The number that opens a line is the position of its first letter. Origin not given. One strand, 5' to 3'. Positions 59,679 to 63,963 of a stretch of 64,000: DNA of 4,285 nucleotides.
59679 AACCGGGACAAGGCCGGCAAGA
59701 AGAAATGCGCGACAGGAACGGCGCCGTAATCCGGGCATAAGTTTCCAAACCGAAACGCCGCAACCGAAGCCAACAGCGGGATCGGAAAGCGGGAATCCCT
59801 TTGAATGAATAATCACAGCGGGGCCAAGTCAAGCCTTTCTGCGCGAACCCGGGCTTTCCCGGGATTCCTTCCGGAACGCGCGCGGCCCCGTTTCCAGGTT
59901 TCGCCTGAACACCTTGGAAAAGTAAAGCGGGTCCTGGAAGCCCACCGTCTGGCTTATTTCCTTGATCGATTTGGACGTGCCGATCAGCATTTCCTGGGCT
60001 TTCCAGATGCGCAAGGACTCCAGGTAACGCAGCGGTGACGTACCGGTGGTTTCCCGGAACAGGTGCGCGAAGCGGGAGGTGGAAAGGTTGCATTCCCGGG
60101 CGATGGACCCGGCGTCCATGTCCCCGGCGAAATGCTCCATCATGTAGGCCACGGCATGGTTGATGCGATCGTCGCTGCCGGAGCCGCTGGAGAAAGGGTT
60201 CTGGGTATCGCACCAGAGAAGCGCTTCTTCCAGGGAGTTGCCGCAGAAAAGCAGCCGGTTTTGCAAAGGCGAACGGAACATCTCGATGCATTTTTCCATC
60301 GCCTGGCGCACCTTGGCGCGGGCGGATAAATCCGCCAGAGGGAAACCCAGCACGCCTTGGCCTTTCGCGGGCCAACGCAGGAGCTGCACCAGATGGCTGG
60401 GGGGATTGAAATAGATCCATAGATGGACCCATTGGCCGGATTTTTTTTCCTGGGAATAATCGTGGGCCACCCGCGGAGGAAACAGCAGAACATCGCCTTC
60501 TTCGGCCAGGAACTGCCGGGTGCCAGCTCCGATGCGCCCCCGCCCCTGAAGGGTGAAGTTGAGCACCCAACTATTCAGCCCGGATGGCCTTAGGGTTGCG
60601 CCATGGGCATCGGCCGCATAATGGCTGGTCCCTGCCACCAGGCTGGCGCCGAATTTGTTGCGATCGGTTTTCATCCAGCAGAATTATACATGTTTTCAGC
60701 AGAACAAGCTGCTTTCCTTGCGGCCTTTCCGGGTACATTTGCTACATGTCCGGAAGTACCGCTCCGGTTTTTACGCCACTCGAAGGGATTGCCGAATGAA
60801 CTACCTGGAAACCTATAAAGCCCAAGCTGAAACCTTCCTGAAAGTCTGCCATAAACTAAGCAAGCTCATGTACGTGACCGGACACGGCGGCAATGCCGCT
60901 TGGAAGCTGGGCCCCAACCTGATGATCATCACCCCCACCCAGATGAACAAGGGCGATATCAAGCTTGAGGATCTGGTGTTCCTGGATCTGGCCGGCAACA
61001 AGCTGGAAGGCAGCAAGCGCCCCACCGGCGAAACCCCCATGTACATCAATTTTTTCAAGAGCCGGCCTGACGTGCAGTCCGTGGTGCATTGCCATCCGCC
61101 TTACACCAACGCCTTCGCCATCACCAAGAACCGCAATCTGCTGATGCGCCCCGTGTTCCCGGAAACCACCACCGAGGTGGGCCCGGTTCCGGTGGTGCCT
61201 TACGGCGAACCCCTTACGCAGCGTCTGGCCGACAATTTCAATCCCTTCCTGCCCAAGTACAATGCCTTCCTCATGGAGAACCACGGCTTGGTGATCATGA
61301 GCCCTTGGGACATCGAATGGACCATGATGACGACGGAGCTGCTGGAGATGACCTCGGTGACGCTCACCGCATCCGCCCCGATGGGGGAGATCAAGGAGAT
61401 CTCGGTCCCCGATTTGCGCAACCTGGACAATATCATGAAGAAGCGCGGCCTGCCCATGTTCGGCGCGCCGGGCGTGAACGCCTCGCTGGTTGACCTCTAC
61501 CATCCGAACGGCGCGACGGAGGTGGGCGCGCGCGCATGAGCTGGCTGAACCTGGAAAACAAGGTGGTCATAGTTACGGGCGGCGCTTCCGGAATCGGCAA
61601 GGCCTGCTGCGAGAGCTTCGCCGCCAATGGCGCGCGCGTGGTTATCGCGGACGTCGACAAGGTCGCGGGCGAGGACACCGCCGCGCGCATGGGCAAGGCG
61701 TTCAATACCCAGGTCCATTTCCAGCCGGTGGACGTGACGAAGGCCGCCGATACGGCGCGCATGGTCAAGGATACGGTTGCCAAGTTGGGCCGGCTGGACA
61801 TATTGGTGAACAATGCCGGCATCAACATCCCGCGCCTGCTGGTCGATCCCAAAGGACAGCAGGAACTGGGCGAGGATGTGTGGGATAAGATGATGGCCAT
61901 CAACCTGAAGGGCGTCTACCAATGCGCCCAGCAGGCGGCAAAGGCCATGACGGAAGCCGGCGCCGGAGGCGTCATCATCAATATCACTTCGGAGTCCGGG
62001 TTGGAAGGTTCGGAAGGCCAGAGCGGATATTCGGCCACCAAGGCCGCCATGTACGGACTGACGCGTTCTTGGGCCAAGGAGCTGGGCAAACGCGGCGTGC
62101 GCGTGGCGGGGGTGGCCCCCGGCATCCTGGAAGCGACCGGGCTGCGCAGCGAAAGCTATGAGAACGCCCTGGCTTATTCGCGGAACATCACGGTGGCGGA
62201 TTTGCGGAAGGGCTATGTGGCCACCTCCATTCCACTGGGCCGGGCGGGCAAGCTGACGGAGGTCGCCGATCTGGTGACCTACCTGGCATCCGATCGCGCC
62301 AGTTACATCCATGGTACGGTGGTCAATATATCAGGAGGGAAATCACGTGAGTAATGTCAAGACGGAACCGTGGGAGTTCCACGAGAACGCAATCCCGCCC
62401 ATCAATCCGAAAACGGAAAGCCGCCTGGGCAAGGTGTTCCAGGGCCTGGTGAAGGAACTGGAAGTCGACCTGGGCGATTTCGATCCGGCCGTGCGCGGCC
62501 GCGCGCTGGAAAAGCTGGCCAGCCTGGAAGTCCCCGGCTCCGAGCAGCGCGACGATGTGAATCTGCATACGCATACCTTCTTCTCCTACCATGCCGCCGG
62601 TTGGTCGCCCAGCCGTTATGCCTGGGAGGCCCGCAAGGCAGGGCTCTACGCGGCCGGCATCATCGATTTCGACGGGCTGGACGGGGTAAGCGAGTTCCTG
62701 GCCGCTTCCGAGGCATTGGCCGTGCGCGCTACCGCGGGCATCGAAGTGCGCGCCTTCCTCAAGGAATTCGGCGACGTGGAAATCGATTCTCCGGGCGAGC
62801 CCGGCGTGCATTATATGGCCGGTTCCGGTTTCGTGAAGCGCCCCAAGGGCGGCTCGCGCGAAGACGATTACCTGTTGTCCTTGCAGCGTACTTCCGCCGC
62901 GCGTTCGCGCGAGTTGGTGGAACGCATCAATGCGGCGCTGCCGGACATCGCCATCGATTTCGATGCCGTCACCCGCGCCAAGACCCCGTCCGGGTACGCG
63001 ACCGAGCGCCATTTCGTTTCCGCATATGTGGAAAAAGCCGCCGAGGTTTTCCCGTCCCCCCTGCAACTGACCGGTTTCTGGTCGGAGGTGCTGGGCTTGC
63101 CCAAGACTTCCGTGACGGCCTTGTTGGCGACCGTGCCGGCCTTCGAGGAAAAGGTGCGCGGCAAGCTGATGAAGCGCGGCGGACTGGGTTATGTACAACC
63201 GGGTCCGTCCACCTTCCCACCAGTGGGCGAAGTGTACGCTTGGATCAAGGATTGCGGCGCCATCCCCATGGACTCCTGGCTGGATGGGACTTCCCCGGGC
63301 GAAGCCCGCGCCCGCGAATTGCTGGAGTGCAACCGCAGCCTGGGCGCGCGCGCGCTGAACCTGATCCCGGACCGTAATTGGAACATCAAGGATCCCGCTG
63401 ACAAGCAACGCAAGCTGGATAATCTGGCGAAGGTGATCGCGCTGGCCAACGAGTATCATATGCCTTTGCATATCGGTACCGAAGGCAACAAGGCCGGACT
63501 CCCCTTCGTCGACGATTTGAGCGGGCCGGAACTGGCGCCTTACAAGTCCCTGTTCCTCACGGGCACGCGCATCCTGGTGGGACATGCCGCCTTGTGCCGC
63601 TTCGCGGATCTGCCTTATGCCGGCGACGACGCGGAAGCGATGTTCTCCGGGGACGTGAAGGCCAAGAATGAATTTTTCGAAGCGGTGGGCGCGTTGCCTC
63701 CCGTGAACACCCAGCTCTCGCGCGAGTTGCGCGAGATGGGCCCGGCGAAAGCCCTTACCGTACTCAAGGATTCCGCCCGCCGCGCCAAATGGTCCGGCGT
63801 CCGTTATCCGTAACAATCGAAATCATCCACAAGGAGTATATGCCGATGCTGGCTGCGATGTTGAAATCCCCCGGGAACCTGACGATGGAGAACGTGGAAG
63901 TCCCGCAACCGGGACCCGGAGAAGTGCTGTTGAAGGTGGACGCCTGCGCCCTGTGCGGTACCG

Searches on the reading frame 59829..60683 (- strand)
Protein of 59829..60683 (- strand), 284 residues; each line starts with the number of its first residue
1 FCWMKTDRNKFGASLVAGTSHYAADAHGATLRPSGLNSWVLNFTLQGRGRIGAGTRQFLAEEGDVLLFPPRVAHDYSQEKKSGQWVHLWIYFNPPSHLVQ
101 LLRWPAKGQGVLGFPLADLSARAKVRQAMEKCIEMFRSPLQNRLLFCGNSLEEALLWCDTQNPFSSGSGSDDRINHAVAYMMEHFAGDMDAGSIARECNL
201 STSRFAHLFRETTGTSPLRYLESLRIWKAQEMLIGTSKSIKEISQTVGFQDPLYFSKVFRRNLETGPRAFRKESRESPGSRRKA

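Call 10: search_protein_families(library=pfam, proteins=[window:59829-60683:-], max_evalue=0.001)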
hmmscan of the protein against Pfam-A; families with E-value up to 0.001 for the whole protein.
window:59829-60683:- (284 aa): 4 families
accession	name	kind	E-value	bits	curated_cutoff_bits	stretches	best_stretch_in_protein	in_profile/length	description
PF12833.13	HTH_18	-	1.3e-20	73.9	33.6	1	194-272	1-79/80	Helix-turn-helix domain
PF00165.29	HTH_AraC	-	2.6e-17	62.9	26.6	2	235-272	6-42/42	Bacterial regulatory helix-turn-helix proteins, AraC family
PF02311.25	AraC_binding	-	4.8e-12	46.2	21.1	1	20-96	5-80/135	AraC-like ligand binding domain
PF07883.17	Cupin_2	-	0.00058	20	27.2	0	43-89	23-68/70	Cupin domain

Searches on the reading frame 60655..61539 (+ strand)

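Call 79: search_protein_families(library=pfam, proteins=[window:60655-61539:+], max_evalue=0.001)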
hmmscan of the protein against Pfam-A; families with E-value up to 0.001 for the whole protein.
window:60655-61539:+ (294 aa): 1 family
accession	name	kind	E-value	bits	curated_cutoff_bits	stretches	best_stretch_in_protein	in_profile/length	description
PF00596.27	Aldolase_II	-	1.7e-32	113.3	22.2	1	61-231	3-176/183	Class II Aldolase and Adducin N-terminal domain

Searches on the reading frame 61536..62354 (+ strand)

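Call 79: search_protein_families(library=pfam, proteins=[window:61536-62354:+], max_evalue=0.001)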
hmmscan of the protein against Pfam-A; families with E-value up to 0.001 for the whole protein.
window:61536-62354:+ (272 aa): 5 families
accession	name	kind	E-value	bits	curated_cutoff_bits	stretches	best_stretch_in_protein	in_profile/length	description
PF00106.31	adh_short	-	2.2e-56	190.9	26.6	1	9-209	1-192/195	short chain dehydrogenase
PF13561.12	adh_short_C2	-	2.8e-53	181.4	27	1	17-268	3-234/236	Enoyl-(Acyl carrier protein) reductase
PF08659.16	KR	-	7.2e-12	46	22.6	1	11-181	3-165/180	KR domain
PF01370.27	Epimerase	-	6e-06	26.3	20.9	1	11-184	1-161/240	NAD dependent epimerase/dehydratase family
PF00670.27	AdoHcyase_NAD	-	0.00031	21.4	27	1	8-45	23-59/162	S-adenosyl-L-homocysteine hydrolase, NAD binding domain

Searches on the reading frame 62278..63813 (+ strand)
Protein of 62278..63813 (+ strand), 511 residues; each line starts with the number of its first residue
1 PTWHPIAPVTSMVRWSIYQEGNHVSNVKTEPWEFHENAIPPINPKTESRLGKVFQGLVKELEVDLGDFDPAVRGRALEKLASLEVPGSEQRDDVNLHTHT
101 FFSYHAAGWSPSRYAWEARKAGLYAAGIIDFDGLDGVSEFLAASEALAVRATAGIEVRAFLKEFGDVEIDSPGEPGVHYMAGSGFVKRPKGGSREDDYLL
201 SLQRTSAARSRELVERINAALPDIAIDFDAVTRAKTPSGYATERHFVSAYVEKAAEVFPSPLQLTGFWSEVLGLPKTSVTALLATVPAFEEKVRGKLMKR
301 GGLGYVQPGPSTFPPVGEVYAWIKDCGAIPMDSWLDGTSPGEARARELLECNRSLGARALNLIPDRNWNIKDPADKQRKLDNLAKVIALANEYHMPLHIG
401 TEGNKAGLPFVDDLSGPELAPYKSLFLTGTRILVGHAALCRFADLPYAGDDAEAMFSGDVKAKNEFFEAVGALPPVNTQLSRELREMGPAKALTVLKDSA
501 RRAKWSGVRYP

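Call 10: search_protein_families(library=pfam, proteins=[window:62278-63813:+], max_evalue=0.001)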
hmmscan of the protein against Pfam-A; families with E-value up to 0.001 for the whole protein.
window:62278-63813:+ (511 aa): 1 family
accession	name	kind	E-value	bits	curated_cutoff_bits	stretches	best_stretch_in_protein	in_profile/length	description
PF02811.25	PHP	-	9e-05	23.3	26.4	1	96-160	2-66/164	PHP domain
